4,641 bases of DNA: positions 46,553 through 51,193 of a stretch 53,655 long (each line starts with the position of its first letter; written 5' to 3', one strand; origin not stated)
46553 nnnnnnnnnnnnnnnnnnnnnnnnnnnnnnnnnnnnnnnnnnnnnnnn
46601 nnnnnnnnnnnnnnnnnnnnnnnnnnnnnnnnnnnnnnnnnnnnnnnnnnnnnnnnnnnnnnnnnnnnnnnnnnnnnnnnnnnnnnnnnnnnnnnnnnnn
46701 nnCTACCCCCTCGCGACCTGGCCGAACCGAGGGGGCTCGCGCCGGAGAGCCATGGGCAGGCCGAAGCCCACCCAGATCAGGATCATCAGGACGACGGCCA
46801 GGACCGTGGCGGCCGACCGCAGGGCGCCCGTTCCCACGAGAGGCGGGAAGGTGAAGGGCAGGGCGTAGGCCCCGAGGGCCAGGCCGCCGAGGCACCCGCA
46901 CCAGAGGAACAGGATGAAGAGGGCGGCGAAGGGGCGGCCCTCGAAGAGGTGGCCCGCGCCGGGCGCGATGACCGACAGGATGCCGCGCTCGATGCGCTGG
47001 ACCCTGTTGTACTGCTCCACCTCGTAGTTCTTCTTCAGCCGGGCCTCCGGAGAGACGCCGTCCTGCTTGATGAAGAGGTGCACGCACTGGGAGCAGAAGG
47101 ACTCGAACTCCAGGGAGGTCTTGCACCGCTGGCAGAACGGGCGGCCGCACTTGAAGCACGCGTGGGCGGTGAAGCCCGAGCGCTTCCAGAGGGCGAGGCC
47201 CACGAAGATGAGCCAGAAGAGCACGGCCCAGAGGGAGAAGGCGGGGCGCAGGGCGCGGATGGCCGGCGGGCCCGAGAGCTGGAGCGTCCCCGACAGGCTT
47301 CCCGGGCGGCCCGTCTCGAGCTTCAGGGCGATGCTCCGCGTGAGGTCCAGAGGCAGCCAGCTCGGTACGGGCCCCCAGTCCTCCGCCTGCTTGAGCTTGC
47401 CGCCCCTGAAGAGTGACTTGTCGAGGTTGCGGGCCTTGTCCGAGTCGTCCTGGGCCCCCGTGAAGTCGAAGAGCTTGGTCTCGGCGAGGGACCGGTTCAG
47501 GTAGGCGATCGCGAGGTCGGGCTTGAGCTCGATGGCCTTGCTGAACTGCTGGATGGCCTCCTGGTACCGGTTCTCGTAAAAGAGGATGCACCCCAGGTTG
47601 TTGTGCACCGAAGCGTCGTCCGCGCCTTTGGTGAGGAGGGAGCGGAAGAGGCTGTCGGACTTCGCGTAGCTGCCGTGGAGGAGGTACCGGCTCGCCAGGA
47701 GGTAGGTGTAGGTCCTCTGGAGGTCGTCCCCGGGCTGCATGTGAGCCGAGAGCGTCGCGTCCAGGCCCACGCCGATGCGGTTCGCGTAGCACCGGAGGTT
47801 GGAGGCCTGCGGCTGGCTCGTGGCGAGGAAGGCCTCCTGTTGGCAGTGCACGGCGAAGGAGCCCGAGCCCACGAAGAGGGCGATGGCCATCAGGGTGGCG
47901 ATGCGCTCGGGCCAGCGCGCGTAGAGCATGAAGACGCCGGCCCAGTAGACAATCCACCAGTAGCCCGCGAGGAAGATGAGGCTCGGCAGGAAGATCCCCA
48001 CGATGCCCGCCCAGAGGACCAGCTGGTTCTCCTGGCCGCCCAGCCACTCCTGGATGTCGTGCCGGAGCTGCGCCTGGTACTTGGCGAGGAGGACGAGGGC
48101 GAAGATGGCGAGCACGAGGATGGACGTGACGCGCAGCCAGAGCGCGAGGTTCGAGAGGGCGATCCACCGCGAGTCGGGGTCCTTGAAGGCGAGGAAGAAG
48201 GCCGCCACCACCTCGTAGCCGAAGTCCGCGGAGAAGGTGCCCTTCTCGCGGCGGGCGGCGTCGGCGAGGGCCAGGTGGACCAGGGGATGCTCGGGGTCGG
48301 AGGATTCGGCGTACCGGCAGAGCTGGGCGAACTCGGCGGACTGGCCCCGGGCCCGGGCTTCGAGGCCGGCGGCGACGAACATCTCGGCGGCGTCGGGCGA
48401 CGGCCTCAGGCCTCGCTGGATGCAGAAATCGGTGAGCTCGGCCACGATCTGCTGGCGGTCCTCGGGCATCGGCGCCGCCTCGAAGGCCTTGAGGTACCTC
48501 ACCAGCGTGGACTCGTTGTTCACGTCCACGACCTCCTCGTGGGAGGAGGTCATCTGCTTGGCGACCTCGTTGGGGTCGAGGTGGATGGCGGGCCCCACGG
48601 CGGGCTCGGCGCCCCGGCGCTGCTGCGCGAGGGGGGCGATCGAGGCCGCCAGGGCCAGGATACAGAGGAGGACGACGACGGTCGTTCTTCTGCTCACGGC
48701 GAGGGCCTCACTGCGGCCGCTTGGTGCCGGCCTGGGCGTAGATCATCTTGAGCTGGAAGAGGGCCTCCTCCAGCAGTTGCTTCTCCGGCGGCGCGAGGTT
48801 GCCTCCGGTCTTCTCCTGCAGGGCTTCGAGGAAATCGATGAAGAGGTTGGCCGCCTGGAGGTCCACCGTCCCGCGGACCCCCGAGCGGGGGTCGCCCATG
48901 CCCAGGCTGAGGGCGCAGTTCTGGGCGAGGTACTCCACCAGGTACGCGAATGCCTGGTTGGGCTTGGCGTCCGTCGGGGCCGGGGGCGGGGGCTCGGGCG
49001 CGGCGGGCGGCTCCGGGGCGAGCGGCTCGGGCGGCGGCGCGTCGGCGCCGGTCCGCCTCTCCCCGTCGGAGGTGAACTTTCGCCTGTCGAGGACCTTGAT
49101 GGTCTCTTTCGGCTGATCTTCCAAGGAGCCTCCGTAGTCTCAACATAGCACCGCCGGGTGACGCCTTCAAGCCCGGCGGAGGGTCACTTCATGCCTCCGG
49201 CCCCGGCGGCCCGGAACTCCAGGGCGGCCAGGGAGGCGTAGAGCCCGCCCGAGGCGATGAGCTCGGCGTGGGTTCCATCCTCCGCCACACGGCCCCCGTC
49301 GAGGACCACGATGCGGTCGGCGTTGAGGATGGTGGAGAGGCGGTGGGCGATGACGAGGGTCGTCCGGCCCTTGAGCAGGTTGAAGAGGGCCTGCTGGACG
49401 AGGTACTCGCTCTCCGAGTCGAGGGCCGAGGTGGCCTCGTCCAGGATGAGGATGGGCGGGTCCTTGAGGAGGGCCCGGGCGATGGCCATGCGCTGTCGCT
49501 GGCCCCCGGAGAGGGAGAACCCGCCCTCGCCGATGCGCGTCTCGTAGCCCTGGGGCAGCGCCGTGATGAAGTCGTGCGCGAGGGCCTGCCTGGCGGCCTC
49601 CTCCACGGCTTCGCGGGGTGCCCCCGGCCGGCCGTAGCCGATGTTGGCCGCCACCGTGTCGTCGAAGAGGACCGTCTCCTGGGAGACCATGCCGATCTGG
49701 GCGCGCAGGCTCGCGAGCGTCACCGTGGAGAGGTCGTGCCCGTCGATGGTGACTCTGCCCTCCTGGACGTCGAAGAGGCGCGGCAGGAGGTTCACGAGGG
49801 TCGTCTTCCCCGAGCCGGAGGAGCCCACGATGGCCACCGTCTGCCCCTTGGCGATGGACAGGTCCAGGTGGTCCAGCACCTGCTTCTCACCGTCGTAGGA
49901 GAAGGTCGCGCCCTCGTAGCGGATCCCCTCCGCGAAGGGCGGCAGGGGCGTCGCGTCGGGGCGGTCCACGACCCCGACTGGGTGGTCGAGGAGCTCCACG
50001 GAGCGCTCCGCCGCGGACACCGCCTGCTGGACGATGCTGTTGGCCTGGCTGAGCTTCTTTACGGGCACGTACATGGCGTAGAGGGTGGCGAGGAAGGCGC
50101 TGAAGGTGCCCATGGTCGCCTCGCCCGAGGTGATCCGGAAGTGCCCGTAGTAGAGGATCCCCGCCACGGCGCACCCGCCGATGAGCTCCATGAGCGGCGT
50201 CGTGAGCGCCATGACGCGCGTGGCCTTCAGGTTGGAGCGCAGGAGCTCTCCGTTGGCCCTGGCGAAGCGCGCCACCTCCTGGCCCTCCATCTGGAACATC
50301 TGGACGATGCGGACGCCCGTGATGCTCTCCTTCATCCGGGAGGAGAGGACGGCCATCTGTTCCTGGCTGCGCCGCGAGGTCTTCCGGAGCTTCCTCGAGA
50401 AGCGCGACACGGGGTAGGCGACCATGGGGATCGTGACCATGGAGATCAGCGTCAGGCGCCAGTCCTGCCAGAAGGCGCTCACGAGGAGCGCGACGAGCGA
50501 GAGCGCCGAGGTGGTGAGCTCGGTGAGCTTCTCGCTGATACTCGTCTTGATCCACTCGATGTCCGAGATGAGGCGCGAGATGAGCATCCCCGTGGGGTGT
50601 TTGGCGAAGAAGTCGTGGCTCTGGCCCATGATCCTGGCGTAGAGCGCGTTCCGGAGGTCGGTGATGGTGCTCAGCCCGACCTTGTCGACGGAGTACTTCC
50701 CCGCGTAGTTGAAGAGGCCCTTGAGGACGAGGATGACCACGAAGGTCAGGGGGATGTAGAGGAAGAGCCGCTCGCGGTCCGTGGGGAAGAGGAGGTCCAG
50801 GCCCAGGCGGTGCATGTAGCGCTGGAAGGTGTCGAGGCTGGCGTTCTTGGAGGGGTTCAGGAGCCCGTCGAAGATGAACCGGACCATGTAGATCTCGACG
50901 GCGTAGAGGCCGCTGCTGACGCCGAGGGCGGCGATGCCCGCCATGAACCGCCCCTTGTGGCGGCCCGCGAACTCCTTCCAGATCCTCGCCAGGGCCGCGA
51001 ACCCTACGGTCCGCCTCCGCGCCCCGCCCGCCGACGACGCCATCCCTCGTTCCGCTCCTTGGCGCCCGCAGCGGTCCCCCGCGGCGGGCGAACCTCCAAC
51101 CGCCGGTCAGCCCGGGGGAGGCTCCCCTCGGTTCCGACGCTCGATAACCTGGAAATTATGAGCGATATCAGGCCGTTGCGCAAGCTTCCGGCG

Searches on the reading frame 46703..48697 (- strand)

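Call 42: search_protein_families(library=pfam, proteins=[window:46703-48697:-], max_evalue=0.001)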
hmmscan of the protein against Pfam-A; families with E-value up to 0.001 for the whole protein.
window:46703-48697:- (664 aa): 7 families
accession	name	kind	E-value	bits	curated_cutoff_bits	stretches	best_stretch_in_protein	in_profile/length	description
PF00515.34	TPR_1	-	5e-09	36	27.8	1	362-394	1-33/34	Tetratricopeptide repeat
PF07719.23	TPR_2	-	2e-08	34.1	27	1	362-394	1-33/34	Tetratricopeptide repeat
PF13414.12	TPR_11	-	1.4e-07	31.5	26.8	1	371-402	3-34/42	TPR repeat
PF13181.12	TPR_8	-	7e-06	26.2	25.7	1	362-394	1-33/34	Tetratricopeptide repeat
PF13424.12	TPR_12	-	2.9e-05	24.6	30.1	0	356-392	39-75/77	Tetratricopeptide repeat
PF13432.12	TPR_16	-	0.00021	22.1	32.7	1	332-394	1-63/65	Tetratricopeptide repeat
PF13431.12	TPR_17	-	0.00081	19.9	24.4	0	357-383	8-34/34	Tetratricopeptide repeat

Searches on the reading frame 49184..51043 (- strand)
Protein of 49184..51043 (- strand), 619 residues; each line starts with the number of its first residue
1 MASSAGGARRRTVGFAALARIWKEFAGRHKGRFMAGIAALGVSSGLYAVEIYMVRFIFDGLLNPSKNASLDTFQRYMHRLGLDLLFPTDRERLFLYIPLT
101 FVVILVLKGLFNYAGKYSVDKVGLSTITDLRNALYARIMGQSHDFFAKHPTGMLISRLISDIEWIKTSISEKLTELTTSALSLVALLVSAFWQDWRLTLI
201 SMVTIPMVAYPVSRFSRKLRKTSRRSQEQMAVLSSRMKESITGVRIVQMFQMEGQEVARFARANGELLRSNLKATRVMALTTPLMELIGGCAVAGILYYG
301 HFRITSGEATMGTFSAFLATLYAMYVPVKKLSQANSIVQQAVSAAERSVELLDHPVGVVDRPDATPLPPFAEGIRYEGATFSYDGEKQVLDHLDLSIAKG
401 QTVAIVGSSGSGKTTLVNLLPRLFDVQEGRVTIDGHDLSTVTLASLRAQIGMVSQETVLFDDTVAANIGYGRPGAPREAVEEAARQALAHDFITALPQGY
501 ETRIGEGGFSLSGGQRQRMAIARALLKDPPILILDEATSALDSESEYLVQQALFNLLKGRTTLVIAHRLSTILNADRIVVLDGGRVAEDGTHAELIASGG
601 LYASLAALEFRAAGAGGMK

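Call 42: search_protein_families(library=pfam, proteins=[window:49184-51043:-], max_evalue=0.001)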
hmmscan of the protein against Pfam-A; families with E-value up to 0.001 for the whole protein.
window:49184-51043:- (619 aa): 7 families
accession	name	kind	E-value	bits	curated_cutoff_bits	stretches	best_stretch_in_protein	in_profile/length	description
PF00664.28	ABC_membrane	-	1.9e-47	162.7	28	1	76-321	20-267/274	ABC transporter transmembrane region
PF00005.33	ABC_tran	-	5.2e-35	121.5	25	1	390-539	1-137/137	ABC transporter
PF02463.25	SMC_N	-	1.1e-07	32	40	1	430-579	110-209/220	RecF/RecN/SMC N terminal domain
PF13191.12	AAA_16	-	1e-05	26.6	32.6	1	388-557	11-159/167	AAA ATPase domain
PF00873.25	ACR_tran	-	0.00015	20.1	28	1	150-208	311-368/1021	AcrB/AcrD/AcrF family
PF13401.12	AAA_22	-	0.00041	21.1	27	0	402-471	7-33/130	AAA domain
PF03193.22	RsgA_GTPase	-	0.00063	20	30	0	386-422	93-128/174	RsgA GTPase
